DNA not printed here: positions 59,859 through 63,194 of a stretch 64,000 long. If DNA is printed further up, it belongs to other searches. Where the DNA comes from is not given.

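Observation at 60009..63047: SMARCAL1/ZRANB3-like annealing helicase fused to two GRF zinc fingers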

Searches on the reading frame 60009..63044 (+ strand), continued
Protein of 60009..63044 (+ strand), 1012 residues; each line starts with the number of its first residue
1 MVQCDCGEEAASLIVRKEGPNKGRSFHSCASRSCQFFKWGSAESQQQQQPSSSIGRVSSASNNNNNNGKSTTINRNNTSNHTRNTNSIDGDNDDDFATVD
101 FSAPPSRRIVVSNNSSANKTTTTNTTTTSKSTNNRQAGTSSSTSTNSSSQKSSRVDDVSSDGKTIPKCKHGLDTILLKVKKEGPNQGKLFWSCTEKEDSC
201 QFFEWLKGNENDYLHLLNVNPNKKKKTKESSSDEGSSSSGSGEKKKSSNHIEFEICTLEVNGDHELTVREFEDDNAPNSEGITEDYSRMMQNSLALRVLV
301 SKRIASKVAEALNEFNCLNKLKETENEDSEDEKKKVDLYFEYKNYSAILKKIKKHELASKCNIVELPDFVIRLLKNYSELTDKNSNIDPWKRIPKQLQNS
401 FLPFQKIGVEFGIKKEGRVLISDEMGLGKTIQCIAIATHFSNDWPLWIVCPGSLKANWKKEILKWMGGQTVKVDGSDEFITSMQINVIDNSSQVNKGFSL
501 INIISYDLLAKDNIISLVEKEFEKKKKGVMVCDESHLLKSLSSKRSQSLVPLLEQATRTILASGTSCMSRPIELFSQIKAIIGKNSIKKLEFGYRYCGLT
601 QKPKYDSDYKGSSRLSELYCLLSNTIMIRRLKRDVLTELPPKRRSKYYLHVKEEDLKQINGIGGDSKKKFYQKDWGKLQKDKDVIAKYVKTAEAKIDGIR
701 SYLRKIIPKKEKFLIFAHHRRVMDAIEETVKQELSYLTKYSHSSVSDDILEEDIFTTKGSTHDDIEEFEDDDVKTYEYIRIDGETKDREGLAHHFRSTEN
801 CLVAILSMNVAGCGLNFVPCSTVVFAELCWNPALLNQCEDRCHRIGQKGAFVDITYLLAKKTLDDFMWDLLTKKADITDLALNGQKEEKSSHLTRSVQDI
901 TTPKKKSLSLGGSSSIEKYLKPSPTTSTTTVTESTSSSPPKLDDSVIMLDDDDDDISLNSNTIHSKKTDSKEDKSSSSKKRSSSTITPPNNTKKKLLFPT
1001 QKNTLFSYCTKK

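Call 6: find_homologous_proteins(query=window:60009-63044:+, max_evalue=1e-10)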
Query window:60009-63044:+ (1012 aa): 183 proteins with E <= 1e-10 among 8000 candidates; the best 120 are listed.
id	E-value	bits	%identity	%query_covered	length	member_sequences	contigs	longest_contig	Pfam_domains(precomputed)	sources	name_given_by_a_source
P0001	0.0e+0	1237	58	100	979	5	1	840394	PF00176.30,PF06839.18,PF00271.38,PF04851.22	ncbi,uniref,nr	ncbi:hypothetical protein FDP41_013487 [Naegleria fowleri]|uniref:Uncharacterized protein n=1 Tax=Na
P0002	0.0e+0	1129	56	91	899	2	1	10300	PF00176.30,PF06839.18,PF00271.38,PF04851.22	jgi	-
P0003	7.7e-279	946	52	78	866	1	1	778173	PF00176.30,PF06839.18,PF04851.22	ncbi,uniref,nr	ncbi:hypothetical protein C9374_013311 [Naegleria lovaniensis]|uniref:Uncharacterized protein n=1 Ta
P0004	1.1e-236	807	42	99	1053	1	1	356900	PF00176.30,PF06839.18,PF00271.38,PF04851.22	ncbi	ncbi:hypothetical protein ABK040_012873 [Willaertia magna]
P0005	4.3e-97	345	31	88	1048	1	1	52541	PF00176.30,PF06839.18,PF00271.38,PF04851.22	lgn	-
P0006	1.1e-91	327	34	54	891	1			PF00176.30,PF06839.18,PF00271.38,PF04851.22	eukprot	eukprot:ANDGO_03772.mRNA.1 SWI/SNF-related matrix-associated actin-dependent regulator of chromatin 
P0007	1.8e-87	313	28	94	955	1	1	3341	PF00176.30,PF06839.18,PF00271.38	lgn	-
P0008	1.4e-86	310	36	53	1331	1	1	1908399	PF00176.30,PF00271.38,PF01249.24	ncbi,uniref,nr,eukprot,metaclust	ncbi:SNF2-related domain-containing protein [Cavenderia fasciculata]|uniref:SNF2-related domain-cont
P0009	5.3e-83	298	33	53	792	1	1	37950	PF00176.30,PF10283.15,PF06839.18,PF00271.38,PF04851.22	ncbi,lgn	-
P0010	3.7e-80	288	33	59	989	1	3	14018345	PF00176.30,PF00271.38,PF04851.22,PF07443.19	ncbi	ncbi:SWI/SNF-related matrix-associated actin-dependent regulator of chromatin subfamily A-like prote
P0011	5.6e-75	271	32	55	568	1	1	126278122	PF00176.30,PF00271.38,PF07443.19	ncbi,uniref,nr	ncbi:SWI/SNF-related matrix-associated like protein [Argiope bruennichi]|uniref:SWI/SNF-related matr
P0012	1.3e-73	267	34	56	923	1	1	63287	PF00176.30,PF00271.38,PF04851.22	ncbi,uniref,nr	ncbi:hypothetical protein CYY_002664 [Polysphondylium violaceum]|uniref:SNF2-related domain-containi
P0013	2.6e-69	253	34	49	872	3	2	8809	PF00176.30,PF00271.38,PF04851.22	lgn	-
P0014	1.0e-67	247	30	50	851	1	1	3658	PF00176.30,PF00271.38,PF04851.22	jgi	jgi:hypothetical protein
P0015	4.1e-66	242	30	49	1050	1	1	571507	PF00176.30,PF06839.18,PF00271.38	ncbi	ncbi:hypothetical protein ABPG77_006756 [Micractinium sp. CCAP 211/92]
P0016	4.7e-53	199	28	52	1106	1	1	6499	PF00270.36,PF00176.30,PF00271.38,PF04851.22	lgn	-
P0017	2.1e-49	187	30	49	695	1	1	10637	PF00176.30,PF19474.5,PF00271.38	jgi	jgi:SWI/SNF-related matrix-associated actin-dependent regulator 1 of chromatin subfamily A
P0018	3.8e-49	186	28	27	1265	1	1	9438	PF00270.36,PF00176.30,PF00271.38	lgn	-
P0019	6.3e-49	185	27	54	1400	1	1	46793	PF00270.36,PF00176.30,PF00271.38,PF04851.22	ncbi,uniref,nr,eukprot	ncbi:hypothetical protein HYH03_019029 [Edaphochlamys debaryana]|uniref:Uncharacterized protein n=1 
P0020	1.2e-48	184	30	54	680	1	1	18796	PF00176.30,PF00271.38,PF04851.22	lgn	-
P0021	1.5e-48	184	29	49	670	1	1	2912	PF00270.36,PF00176.30,PF00271.38,PF04851.22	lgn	-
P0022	1.3e-47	181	31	49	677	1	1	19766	PF00176.30,PF19474.5,PF00271.38,PF04851.22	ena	-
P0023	1.1e-44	171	28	36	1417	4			PF00176.30,PF00271.38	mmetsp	mmetsp:Transcript_10457/g.26351 ORF Transcript_10457/g.26351 Transcript_10457/m.26351 type:complete 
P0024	1.8e-42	164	29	50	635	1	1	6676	PF00176.30,PF00271.38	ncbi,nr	ncbi:MAG: DEAD/DEAH box helicase [Syntrophomonadaceae bacterium]|nr:DEAD/DEAH box helicase [Syntroph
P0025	2.0e-42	164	29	49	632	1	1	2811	PF00270.36,PF00176.30,PF00271.38,PF04851.22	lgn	-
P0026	2.5e-42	163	30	50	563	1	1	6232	PF00270.36,PF00176.30,PF00271.38,PF04851.22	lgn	-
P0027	7.1e-39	152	27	48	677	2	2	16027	PF00176.30,PF00271.38,PF04851.22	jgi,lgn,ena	-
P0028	2.5e-37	147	28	50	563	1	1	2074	PF00270.36,PF00176.30,PF00271.38,PF04851.22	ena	-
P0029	5.1e-35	139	32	25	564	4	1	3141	PF00270.36,PF00176.30,PF00271.38,PF04851.22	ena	-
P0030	3.1e-31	127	26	51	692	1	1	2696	PF00176.30,PF19474.5,PF00271.38,PF04851.22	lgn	-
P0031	2.5e-30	124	27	31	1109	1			PF00176.30,PF01844.30,PF00271.38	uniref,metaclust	uniref:Zinc finger Ran-binding domain-containing protein 3 n=1 Tax=Aegilops tauschii TaxID=37682 Rep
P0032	1.5e-26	111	35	16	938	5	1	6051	PF00176.30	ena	-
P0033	2.0e-24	104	33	16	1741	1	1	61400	PF00270.36,PF00176.30,PF00271.38,PF04851.22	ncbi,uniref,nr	ncbi:helicase swr1 [Trichoderma arundinaceum]|uniref:DNA helicase n=1 Tax=Trichoderma arundinaceum T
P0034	5.7e-24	103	26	50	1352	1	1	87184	PF00270.36,PF00176.30,PF00271.38,PF04851.22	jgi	-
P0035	7.6e-24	102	32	15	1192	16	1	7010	PF00270.36,PF00176.30,PF00271.38,PF04851.22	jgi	jgi:E1A-binding protein p400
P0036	2.1e-23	101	25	27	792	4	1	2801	PF00270.36,PF00176.30,PF11496.15,PF00271.38,PF28555.1,PF04851.22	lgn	-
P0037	3.4e-23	100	24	47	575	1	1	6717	PF00176.30,PF00271.38,PF04851.22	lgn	-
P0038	9.7e-22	95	25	52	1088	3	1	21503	PF00270.36,PF00176.30,PF00271.38,PF08455.16,PF04851.22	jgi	-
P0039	1.0e-21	95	34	11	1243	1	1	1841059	PF00176.30,PF11496.15,PF13892.12,PF00271.38,PF04851.22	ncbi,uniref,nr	ncbi:uncharacterized protein CANTADRAFT_64469 [Suhomyces tanzawaensis NRRL Y-17324]|uniref:Chromatin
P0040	1.5e-21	95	26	52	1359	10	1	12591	PF00270.36,PF00176.30,PF00271.38,PF04851.22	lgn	-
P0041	7.1e-21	92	26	20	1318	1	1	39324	PF00176.30,PF00271.38,PF04851.22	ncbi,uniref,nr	ncbi:swr1 complex component [Coemansia javaensis]|uniref:Swr1 complex component n=1 Tax=Coemansia ja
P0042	3.3e-20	90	39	11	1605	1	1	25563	PF00270.36,PF00176.30,PF00271.38,PF04851.22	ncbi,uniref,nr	ncbi:Helicase SWR1 [Lachnellula suecica]|uniref:DNA helicase n=1 Tax=Lachnellula suecica TaxID=60203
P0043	5.3e-20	89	24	50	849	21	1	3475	PF00270.36,PF00176.30,PF00271.38,PF04851.22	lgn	-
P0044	6.7e-20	89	24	47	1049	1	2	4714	PF00270.36,PF00176.30,PF00271.38,PF04851.22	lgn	-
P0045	1.2e-19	88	25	48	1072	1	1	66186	PF00270.36,PF00176.30,PF00271.38,PF04851.22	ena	-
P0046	1.6e-19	88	25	49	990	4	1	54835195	PF00270.36,PF00176.30,PF11496.15,PF00533.34,PF00271.38,PF16589.13,PF16759.13,PF04851.22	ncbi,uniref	ncbi:chromodomain-helicase-DNA-binding protein 1-like isoform X2 [Montipora foliosa]|uniref:chromodo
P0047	2.2e-19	87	26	18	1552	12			PF00270.36,PF00176.30,PF11496.15,PF13892.12,PF00271.38,PF04851.22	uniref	uniref:Chromatin-remodeling ATPase INO80 n=1 Tax=Iconisemion striatum TaxID=60296 RepID=A0A1A7Y1D5_9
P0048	4.2e-19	86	28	25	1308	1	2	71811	PF00176.30,PF00271.38,PF04851.22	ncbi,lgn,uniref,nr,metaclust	ncbi:DEAD/DEAH box helicase [Thorsellia anophelis]|uniref:Superfamily II DNA or RNA helicase, SNF2 f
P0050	6.1e-19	86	29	11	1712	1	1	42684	PF00176.30,PF11496.15,PF13892.12,PF00271.38,PF04851.22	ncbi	ncbi:hypothetical protein B7463_g11112, partial [Scytalidium lignicola]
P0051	9.6e-19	85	25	47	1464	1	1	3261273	PF00270.36,PF00176.30,PF11496.15,PF07529.19,PF08880.17,PF00271.38,PF14619.12,PF00439.31,PF04851.22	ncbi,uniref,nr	ncbi:Chromatin structure-remodeling complex subunit snf21 [Hypsizygus marmoreus]|uniref:Chromatin st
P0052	9.8e-19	85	30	11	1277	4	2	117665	PF00176.30,PF11496.15,PF13892.12,PF00271.38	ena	-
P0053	1.1e-18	85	25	49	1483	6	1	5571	PF00176.30,PF02985.29,PF12054.14,PF00271.38,PF13513.13,PF13646.13,PF04851.22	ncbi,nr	ncbi:TATA-binding protein-associated factor mot1 [Coelomomyces lativittatus]|nr:TATA-binding protein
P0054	2.9e-18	84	24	55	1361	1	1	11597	PF00176.30,PF00271.38,PF04851.22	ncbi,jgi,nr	ncbi:MAG: DEAD/DEAH box helicase [Dysgonamonadaceae bacterium]|jgi:hypothetical protein|nr:DEAD/DEAH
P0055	3.0e-18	84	30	11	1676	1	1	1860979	PF00176.30,PF11496.15,PF13892.12,PF00271.38,PF04851.22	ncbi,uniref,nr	ncbi:SNF2 family N-terminal domain-containing protein [Dendryphion nanum]|uniref:Chromatin-remodelin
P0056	7.3e-18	82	30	14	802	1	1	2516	PF00176.30,PF11496.15,PF00271.38,PF04851.22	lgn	-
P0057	8.0e-18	82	25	55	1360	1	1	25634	PF00176.30,PF00271.38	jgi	jgi:SNF2 family DNA or RNA helicase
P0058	8.1e-18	82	28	25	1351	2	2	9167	PF00270.36,PF00176.30,PF00271.38,PF04851.22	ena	-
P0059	9.1e-18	82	24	46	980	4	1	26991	PF00270.36,PF00176.30,PF11496.15,PF00271.38,PF04851.22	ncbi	ncbi:MAG: DEAD/DEAH box helicase [Thermonemataceae bacterium]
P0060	3.3e-17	80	25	43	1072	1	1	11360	PF00270.36,PF00176.30,PF00271.38,PF04851.22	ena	-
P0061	1.1e-16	78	35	12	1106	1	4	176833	PF00176.30,PF00271.38,PF08455.16,PF04851.22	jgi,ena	-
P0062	1.2e-16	78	23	49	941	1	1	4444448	PF00176.30,PF12419.14,PF00271.38,PF04851.22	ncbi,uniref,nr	ncbi:helicase [Rhodococcus sp. WMMA185]|uniref:DEAD/DEAH box helicase n=1 Tax=Rhodococcus sp. WMMA18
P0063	1.2e-16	78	25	44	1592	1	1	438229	PF00270.36,PF00176.30,PF11496.15,PF00271.38,PF04851.22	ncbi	ncbi:Swi snf matrix actin dependent regulator of subfamily a, partial [Globisporangium splendens]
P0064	1.2e-16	78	26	44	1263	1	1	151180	PF00270.36,PF00176.30,PF11496.15,PF07529.19,PF08880.17,PF00271.38,PF14619.12,PF00439.31,PF04851.22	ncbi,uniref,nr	ncbi:SNF2 family N-terminal domain-containing protein [Gamsiella multidivaricata]|uniref:SNF2 family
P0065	1.2e-16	78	24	47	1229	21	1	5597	PF00176.30,PF00271.38,PF04851.22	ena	-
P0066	1.3e-16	78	29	24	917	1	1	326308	PF00270.36,PF00176.30,PF00271.38,PF04851.22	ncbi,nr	ncbi:P-loop containing nucleoside triphosphate hydrolase protein [Obelidium mucronatum]|nr:P-loop co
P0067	1.4e-16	78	26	48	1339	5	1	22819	PF00270.36,PF00176.30,PF11496.15,PF00271.38,PF00385.31,PF04851.22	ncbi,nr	ncbi:hypothetical protein NEAUS03_1698 [Nematocida ausubeli]|nr:hypothetical protein NEAUS03_1698 [N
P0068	1.6e-16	78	25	53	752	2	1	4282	PF00176.30,PF00271.38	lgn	-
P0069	1.6e-16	78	27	25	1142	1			PF00176.30,PF00271.38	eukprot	eukprot:gene9693-11901_t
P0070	1.8e-16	78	28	12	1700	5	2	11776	PF00176.30,PF00271.38,PF14619.12,PF00439.31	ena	-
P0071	2.1e-16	77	25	45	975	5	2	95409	PF00176.30,PF00271.38,PF04851.22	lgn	-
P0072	3.0e-16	77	25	48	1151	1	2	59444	PF00176.30,PF00271.38,PF08455.16,PF04851.22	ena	-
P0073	3.4e-16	77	24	46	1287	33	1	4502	PF00270.36,PF00176.30,PF11496.15,PF23615.2,PF00271.38,PF00385.31,PF04851.22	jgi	jgi:SNF2 family DNA or RNA helicase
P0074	3.6e-16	77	24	48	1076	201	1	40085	PF00176.30,PF16203.12,PF00271.38,PF08455.16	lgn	-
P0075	3.8e-16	77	24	48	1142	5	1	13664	PF00270.36,PF00176.30,PF00271.38,PF04851.22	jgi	-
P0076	4.6e-16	76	34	12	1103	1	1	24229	PF00176.30,PF00271.38,PF08455.16,PF04851.22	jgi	jgi:superfamily II DNA or RNA helicase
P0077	5.2e-16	76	25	48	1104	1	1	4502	PF00270.36,PF00176.30,PF00271.38,PF04851.22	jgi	jgi:superfamily II DNA or RNA helicase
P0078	5.9e-16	76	29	11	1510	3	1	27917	PF00176.30,PF13892.12,PF00271.38,PF04851.22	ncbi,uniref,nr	ncbi:12829_t:CDS:10 [Funneliformis caledonium]|uniref:Chromatin-remodeling ATPase INO80 n=1 Tax=Funn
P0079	6.3e-16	76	23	49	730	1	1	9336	PF00176.30,PF11496.15,PF00271.38,PF04851.22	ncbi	-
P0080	6.5e-16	76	24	45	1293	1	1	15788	PF00270.36,PF00176.30,PF11496.15,PF07529.19,PF00271.38,PF14619.12,PF00439.31,PF04851.22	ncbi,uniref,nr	ncbi:hypothetical protein HK100_011058 [Physocladia obscura]|uniref:Uncharacterized protein n=1 Tax=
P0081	7.1e-16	76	30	11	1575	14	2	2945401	PF00176.30,PF11496.15,PF13892.12,PF00271.38,PF04851.22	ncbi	ncbi:putative DNA helicase ino80 [Mucor circinelloides]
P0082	7.2e-16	76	23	50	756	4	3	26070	PF00176.30,PF11496.15,PF00271.38,PF04851.22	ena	-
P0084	1.1e-15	75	25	49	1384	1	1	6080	PF00176.30,PF00271.38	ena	-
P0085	1.2e-15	75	24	47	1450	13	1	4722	PF00176.30,PF00271.38,PF14619.12,PF00439.31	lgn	-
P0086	1.3e-15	75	26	49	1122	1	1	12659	PF00270.36,PF00176.30,PF11496.15,PF00271.38,PF08455.16,PF04434.23,PF04851.22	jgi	jgi:superfamily II DNA or RNA helicase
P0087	1.6e-15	75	30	13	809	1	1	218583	PF00176.30,PF00271.38,PF04851.22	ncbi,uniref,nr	ncbi:hypothetical protein BD410DRAFT_793521 [Rickenella mellea]|uniref:SNF2 family DNA-dependent ATP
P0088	1.6e-15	75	24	55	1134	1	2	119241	PF00176.30,PF00271.38,PF04851.22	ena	-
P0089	2.4e-15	74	31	11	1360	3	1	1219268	PF00176.30,PF00271.38,PF04851.22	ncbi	ncbi:DNA-dependent ATPase fun30 [Rhodotorula toruloides]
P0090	2.7e-15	74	24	23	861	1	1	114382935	PF00176.30,PF11496.15,PF00271.38,PF04851.22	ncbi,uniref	ncbi:lymphocyte-specific helicase-like [Palaemon carinicauda]|uniref:lymphocyte-specific helicase-li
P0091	2.8e-15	74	31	10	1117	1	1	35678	PF00176.30,PF00271.38,PF04851.22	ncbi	ncbi:hypothetical protein MBANPS3_004051 [Mucor bainieri]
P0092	3.0e-15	74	30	19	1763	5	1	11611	PF00176.30,PF00271.38,PF04851.22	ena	-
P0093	3.6e-15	73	26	24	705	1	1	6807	PF00176.30,PF00271.38,PF04851.22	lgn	-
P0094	4.1e-15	73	24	47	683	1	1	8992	PF00176.30,PF00271.38,PF04851.22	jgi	jgi:hypothetical protein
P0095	4.6e-15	73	24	48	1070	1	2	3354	PF00176.30,PF00271.38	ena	-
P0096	7.0e-15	72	23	50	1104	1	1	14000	PF00270.36,PF00176.30,PF00271.38,PF08455.16,PF04851.22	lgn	-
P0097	7.3e-15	72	24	45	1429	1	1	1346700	PF00270.36,PF00176.30,PF00271.38,PF04851.22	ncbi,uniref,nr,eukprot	ncbi:putative chromatin structure-remodeling complex subunit snf2 [Monocercomonoides exilis]|uniref:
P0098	1.1e-14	72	26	45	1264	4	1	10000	PF00270.36,PF00176.30,PF00271.38,PF04851.22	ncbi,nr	ncbi:MAG: DEAD/DEAH box helicase family protein [Chlorobi bacterium]|nr:DEAD/DEAH box helicase famil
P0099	1.5e-14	71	24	49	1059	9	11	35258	PF00176.30,PF00271.38,PF08455.16,PF04434.23,PF04851.22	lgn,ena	-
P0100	1.6e-14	71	27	24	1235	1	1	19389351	PF13872.13,PF00270.36,PF00176.30,PF11496.15,PF00271.38,PF04851.22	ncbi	ncbi:DNA excision repair protein ERCC-6-like [Stigmatopora nigra]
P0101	1.7e-14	71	27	25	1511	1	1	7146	PF00270.36,PF00176.30,PF00271.38,PF04851.22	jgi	jgi:DNA repair and recombination RAD54-like protein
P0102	1.7e-14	71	24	44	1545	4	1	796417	PF15446.13,PF00176.30,PF11496.15,PF23615.2,PF00271.38,PF18585.8,PF00385.31,PF23614.2,PF04851.22,PF00628.36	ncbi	ncbi:MAG: hypothetical protein Q9178_001092 [Gyalolechia marmorata]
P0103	1.9e-14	71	25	48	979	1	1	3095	PF00176.30,PF00271.38,PF04851.22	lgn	-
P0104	1.9e-14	71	23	49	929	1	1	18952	PF00176.30,PF12419.14,PF00271.38,PF04851.22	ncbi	-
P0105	2.2e-14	71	32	9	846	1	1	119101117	PF00270.36,PF00176.30,PF11496.15,PF00271.38,PF04851.22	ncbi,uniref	ncbi:lymphoid-specific helicase [Erythrolamprus reginae]|uniref:lymphoid-specific helicase n=1 Tax=E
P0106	2.7e-14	70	37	11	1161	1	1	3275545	PF00097.32,PF00176.30,PF13923.13,PF13920.13,PF13445.13,PF00271.38,PF04851.22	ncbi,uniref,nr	ncbi:hypothetical protein N7510_009323 [Penicillium lagena]|uniref:uncharacterized protein n=1 Tax=P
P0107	3.3e-14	70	24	48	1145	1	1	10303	PF00270.36,PF00176.30,PF00271.38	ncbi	-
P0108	3.6e-14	70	25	45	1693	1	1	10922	PF00270.36,PF00176.30,PF07529.19,PF08880.17,PF00271.38,PF14619.12,PF00439.31,PF04851.22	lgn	-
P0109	3.6e-14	70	26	45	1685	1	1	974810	PF00270.36,PF00176.30,PF07529.19,PF08880.17,PF00271.38,PF14619.12,PF00439.31,PF04851.22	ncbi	ncbi:transcription regulatory protein Snf2p [Monosporozyma servazzii]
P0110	4.5e-14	70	23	46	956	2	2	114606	PF00176.30,PF12419.14,PF00271.38,PF04851.22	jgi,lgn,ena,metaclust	metaclust:\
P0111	5.2e-14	70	23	49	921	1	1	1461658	PF00176.30,PF12419.14,PF00271.38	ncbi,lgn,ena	-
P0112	5.9e-14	69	24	50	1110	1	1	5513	PF00176.30,PF00271.38,PF08455.16,PF04851.22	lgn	-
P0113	7.5e-14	69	26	49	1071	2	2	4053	PF00176.30,PF00271.38,PF04851.22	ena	-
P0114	8.3e-14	69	21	47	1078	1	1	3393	PF00270.36,PF00176.30,PF11496.15,PF00271.38,PF04851.22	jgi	-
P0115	1.0e-13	69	23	50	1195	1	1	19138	PF00270.36,PF00176.30,PF00271.38,PF04851.22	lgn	-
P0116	1.2e-13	68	33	10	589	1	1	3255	PF00097.32,PF00270.36,PF00176.30,PF13920.13,PF00271.38,PF24921.2,PF13639.13,PF04851.22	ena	-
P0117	1.3e-13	68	23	51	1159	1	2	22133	PF00270.36,PF00176.30,PF00271.38,PF04851.22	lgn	-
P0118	1.3e-13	68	23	46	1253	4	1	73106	PF00270.36,PF00176.30,PF00271.38,PF04434.23,PF04851.22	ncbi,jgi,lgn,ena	-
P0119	1.4e-13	68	43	7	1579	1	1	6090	PF00270.36,PF00176.30,PF11496.15,PF07533.22,PF07529.19,PF00271.38,PF14619.12,PF00439.31,PF04851.22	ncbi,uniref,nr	ncbi:transcription activator BRG1-like isoform X4 [Leptotrombidium deliense]|uniref:Transcription ac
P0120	1.4e-13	68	23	48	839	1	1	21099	PF00176.30,PF00271.38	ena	-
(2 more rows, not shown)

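Call 19: find_encoding_contigs(protein=window:60009-63044:+, flank=3000, max_places=3)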
Protein window:60009-63044:+ (1012 aa): no gene with exactly this product is on record in the collection.
